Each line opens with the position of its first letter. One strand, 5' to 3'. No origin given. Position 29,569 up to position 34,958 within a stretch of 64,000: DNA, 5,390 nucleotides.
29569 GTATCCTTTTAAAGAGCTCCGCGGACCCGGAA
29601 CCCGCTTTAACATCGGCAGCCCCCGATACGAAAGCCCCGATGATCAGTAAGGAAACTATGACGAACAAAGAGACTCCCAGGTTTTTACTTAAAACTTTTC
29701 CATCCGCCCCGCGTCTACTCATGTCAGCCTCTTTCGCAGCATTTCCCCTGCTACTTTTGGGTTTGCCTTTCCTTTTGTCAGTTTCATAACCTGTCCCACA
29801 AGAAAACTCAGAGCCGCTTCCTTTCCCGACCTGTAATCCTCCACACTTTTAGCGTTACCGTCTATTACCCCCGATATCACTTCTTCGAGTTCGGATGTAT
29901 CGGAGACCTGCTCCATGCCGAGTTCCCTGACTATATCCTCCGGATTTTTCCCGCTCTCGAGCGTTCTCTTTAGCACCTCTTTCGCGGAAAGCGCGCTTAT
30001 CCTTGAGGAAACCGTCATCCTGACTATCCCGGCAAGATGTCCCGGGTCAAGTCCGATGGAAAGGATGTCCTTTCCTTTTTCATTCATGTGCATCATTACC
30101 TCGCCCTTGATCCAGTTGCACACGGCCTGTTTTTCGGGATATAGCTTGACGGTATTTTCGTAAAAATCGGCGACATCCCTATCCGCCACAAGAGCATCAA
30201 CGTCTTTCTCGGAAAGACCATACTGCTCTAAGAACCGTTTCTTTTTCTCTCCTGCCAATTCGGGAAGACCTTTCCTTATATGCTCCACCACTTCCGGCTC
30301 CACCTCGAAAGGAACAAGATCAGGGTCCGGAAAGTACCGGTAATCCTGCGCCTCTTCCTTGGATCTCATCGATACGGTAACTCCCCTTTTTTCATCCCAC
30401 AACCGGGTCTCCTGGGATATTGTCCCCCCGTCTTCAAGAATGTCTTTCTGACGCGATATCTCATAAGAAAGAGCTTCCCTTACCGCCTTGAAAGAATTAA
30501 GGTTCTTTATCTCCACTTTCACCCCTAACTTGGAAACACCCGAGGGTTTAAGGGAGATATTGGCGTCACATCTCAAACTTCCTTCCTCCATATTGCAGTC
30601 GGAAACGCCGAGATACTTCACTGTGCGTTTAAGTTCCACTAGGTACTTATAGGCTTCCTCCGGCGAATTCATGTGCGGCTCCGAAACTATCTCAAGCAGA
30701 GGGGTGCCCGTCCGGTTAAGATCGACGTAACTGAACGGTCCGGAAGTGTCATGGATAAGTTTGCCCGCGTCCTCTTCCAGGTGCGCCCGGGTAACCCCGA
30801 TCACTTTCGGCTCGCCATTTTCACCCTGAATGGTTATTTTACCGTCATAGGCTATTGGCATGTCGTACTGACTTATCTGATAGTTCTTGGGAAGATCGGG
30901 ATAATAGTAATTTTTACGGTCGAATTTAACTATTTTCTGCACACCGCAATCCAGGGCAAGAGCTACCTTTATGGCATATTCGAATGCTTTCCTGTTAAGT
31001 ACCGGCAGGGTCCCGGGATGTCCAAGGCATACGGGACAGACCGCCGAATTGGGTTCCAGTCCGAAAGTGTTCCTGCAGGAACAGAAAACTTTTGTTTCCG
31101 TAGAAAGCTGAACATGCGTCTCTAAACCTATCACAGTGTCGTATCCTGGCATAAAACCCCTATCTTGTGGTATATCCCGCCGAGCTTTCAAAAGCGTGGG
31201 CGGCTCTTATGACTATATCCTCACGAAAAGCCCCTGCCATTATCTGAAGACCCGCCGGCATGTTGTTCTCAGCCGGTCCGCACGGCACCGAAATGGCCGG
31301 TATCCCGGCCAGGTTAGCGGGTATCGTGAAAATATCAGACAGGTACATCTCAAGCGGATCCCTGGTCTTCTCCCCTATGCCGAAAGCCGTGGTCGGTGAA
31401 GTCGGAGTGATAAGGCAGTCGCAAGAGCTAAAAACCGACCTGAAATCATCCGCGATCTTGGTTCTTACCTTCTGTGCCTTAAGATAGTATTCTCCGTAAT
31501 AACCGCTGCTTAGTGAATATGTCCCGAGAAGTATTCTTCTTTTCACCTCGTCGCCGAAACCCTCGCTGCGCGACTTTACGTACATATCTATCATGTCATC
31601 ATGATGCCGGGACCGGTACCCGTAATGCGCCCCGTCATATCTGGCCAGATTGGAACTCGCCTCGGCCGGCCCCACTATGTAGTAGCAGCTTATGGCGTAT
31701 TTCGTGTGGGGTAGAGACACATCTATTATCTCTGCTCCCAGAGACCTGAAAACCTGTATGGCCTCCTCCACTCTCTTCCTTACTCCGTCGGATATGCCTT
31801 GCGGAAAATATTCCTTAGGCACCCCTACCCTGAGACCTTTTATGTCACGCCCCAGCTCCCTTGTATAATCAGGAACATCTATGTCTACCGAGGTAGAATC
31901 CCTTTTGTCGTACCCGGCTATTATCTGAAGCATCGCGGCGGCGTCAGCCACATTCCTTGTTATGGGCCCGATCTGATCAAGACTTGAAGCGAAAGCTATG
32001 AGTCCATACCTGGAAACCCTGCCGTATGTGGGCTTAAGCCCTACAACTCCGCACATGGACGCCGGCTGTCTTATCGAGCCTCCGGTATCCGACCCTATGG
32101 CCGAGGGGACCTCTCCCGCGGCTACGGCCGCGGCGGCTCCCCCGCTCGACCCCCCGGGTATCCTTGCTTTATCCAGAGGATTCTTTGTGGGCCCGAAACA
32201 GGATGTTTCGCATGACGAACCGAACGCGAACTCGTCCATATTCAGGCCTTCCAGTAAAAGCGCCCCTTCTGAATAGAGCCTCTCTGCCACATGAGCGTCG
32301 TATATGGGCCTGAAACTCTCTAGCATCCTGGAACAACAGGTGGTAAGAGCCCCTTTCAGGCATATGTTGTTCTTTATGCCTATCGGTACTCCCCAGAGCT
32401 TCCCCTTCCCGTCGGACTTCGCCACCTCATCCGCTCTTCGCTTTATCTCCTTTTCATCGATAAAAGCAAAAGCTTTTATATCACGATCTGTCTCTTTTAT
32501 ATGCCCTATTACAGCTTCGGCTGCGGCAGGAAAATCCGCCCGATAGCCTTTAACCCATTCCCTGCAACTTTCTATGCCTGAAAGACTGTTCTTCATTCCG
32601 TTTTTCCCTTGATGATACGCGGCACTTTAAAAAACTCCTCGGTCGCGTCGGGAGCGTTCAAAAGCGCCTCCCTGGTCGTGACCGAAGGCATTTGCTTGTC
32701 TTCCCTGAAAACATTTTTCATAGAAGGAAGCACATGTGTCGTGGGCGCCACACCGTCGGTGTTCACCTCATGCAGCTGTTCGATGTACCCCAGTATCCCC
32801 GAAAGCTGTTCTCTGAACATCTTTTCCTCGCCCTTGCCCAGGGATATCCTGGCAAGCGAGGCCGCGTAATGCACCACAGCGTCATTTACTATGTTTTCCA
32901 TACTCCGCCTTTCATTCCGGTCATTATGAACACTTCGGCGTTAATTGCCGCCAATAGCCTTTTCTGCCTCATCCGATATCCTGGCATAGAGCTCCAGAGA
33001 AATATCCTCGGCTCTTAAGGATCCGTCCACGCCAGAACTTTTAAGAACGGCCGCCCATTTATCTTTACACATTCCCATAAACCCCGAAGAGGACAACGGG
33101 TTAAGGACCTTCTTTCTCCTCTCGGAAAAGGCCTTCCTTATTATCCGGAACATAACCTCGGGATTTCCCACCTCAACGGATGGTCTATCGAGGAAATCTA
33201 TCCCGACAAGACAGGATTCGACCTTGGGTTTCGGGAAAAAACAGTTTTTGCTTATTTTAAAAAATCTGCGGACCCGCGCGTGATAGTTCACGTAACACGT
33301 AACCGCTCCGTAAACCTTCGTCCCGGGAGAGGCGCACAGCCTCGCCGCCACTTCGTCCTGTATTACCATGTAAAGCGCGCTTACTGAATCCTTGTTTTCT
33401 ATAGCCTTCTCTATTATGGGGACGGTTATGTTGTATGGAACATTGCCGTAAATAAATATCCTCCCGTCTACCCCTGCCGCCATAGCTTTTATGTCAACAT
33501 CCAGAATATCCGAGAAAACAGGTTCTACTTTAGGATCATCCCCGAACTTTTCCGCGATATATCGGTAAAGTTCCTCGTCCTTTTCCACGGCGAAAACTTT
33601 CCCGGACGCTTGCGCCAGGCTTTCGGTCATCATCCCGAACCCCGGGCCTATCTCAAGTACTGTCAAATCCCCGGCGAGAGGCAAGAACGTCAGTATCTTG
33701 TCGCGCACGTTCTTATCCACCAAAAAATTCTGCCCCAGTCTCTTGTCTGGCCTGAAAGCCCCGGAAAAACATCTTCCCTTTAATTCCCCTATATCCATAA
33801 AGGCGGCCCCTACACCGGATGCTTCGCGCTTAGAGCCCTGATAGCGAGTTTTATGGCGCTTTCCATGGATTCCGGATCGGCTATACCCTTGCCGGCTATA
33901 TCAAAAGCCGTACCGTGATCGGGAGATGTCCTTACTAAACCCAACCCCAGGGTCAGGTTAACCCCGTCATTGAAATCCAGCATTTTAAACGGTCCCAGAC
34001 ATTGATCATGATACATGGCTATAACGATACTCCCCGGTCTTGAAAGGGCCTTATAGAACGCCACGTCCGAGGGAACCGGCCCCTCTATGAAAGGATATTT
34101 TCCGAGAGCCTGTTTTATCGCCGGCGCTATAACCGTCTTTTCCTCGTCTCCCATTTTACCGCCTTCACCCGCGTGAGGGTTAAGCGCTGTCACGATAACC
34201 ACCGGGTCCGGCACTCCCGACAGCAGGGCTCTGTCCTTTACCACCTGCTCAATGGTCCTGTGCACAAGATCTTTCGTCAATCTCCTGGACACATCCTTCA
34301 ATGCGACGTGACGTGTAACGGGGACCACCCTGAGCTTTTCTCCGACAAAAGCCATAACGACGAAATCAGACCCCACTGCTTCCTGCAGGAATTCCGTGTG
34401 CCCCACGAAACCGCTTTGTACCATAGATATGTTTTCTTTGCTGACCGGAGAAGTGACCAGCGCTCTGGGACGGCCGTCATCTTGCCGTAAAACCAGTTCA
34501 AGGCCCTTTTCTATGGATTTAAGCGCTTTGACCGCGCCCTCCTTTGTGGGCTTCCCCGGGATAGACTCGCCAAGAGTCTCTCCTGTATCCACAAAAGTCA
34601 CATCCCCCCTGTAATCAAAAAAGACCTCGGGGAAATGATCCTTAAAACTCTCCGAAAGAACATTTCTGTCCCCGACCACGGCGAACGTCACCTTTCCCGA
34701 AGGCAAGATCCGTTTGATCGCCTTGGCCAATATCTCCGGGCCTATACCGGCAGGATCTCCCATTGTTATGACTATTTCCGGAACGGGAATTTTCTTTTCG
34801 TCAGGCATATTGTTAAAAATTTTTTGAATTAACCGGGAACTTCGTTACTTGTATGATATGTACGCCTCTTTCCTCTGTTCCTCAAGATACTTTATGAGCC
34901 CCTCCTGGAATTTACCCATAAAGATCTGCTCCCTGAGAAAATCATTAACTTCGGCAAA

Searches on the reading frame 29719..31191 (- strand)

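Call 56: search_protein_families(library=pfam, proteins=[window:29719-31191:-], max_evalue=0.00001)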
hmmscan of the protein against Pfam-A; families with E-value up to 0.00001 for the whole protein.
window:29719-31191:- (490 aa): 2 families
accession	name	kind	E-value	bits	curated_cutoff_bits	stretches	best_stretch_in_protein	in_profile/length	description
PF02934.20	GatB_N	-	1.2e-121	405.6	23.4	1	19-303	1-277/277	GatB/GatE catalytic domain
PF02637.23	GatB_Yqey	-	7.3e-46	156.1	27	1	342-489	1-148/148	GatB domain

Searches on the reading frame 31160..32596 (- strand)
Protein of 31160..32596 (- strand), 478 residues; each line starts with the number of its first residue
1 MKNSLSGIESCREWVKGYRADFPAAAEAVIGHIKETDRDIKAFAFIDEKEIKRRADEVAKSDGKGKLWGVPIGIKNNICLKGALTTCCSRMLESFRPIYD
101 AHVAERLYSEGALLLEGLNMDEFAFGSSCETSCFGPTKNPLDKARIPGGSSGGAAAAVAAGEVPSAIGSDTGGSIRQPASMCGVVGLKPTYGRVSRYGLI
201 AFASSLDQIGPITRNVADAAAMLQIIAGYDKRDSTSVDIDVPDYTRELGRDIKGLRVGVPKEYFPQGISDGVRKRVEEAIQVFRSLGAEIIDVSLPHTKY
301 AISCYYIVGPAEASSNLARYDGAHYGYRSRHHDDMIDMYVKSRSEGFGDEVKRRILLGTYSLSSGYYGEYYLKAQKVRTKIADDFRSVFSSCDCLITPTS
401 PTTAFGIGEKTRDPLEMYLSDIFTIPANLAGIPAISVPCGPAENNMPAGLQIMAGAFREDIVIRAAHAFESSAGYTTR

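Call 56: search_protein_families(library=pfam, proteins=[window:31160-32596:-], max_evalue=0.00001)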
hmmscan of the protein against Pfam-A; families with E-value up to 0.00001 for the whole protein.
window:31160-32596:- (478 aa): 1 family
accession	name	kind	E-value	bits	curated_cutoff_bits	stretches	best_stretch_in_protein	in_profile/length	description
PF01425.27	Amidase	-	3.8e-146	488.1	27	1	26-460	3-442/445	Amidase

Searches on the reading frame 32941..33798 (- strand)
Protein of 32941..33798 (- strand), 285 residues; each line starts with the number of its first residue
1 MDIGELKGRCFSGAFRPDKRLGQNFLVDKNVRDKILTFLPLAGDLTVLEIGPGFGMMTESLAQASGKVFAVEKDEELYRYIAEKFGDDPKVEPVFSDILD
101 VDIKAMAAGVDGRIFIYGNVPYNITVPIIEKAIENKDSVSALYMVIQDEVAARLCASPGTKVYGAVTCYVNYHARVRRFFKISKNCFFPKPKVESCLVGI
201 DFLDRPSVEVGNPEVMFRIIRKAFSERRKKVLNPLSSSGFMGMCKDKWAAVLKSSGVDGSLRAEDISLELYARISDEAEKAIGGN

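Call 56: search_protein_families(library=pfam, proteins=[window:32941-33798:-], max_evalue=0.00001)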
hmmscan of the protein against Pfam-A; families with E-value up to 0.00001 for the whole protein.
window:32941-33798:- (285 aa): 1 family
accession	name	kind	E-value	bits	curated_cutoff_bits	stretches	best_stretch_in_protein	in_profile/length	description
PF00398.26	RrnaAD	-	1.3e-48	165.8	24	1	18-279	5-262/263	Ribosomal RNA adenine dimethylase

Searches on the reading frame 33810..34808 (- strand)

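Call 56: search_protein_families(library=pfam, proteins=[window:33810-34808:-], max_evalue=0.00001)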
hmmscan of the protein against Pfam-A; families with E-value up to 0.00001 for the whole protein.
window:33810-34808:- (332 aa): 1 family
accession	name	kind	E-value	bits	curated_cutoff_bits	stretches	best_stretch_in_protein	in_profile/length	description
PF04166.17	PdxA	-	9.6e-83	278.3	27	1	59-322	39-286/286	Pyridoxal phosphate biosynthetic protein PdxA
